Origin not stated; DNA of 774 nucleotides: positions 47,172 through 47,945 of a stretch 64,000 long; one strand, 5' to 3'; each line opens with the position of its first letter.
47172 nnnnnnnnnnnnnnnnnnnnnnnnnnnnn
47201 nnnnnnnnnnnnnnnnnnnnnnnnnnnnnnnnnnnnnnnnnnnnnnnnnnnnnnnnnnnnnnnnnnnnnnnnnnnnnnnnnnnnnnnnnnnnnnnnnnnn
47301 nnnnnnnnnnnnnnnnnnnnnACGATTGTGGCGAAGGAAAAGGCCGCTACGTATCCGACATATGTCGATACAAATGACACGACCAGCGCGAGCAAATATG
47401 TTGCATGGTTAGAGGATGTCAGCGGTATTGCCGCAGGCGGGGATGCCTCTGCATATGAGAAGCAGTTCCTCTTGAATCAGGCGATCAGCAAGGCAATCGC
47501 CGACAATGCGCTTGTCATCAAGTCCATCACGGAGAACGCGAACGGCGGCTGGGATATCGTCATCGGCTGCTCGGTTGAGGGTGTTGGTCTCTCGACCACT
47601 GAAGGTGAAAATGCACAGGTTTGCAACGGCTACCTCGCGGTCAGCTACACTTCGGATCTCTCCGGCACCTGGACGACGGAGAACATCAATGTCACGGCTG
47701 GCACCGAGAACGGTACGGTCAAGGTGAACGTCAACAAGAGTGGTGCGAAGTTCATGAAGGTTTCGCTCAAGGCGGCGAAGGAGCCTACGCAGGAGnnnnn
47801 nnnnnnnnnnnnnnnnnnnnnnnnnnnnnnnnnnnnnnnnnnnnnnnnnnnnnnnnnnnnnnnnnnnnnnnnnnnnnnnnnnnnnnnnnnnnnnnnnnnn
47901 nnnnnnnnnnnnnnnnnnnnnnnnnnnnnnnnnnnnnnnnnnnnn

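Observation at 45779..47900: Low-GC patch encoding a 597-aa secreted orphan protein, divergently placed next to an orphan GspE/PilB ATPase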

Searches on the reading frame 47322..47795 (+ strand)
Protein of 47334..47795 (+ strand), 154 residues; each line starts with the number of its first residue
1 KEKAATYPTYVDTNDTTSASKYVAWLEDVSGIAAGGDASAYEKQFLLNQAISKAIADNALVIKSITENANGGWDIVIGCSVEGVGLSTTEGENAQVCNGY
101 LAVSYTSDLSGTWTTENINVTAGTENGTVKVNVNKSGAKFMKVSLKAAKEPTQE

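Call 42: find_homologous_proteins(query=window:47334-47795:+, max_evalue=0.001)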
Query window:47334-47795:+ (154 aa): 5 proteins with E <= 0.001 among 99 candidates.
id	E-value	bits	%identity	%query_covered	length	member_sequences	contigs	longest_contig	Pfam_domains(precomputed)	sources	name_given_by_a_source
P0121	4.3e-38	149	56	97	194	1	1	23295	-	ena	-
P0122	4.0e-31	126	51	94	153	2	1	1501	-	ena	-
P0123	3.2e-25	107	57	75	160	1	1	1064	-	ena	-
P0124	1.7e-22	98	55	62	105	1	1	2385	-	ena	-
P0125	1.3e-21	95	65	52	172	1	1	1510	-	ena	-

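Call 43: find_encoding_contigs(protein=P0121, flank=8000, max_places=2)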
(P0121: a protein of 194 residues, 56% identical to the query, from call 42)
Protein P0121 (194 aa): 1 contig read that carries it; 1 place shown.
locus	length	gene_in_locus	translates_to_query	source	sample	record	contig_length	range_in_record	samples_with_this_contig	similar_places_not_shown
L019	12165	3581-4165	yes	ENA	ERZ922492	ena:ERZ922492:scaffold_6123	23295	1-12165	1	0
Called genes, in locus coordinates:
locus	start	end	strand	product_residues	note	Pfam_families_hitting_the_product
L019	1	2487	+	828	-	?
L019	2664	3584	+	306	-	-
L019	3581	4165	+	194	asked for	-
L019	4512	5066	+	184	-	-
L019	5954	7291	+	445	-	PF13173:AAA_14, PF13635:DUF4143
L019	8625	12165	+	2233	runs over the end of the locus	PF21722:Gly_rich_2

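Call 64: predict_structure(alignment_id=A4)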
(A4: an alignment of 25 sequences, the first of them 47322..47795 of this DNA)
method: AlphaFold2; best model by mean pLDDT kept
length: 158 residues; sequences in the alignment: 25
mean_pLDDT: 54.8   pTM: 0.52
mean pLDDT of the five models: 54.8, 54.6, 54.5, 52.2, 49.4
residues with pLDDT >= 90: 0; 70-90: 31; 50-70: 62; < 50: 65
segments of 3 or more residues with pLDDT < 50: 1-11, 34-62, 85-100, 152-158
pLDDT, mean of each block of 10 residues (from residue 1): 39 59 69 41 39 35 57 70 49 41 66 73 61 67 67 44
secondary structure, 60 per line:
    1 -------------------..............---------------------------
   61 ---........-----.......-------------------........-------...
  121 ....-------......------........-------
elements in order: H20-33 E64-71 E77-83 E103-110 E118-124 E132-137 E144-151

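Call 75: search_protein_families(library=pfam, proteins=[L019:8625-12164:+], max_evalue=0.01)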
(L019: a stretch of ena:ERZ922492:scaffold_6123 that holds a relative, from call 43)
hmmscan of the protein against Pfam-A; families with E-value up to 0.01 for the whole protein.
L019:8625-12164:+ (1180 aa): 1 family
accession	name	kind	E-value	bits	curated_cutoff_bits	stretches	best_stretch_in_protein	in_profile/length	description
PF21722.4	Gly_rich_2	-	7.1e-17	62.6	24.3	1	847-1119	3-225/226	Glycine-rich domain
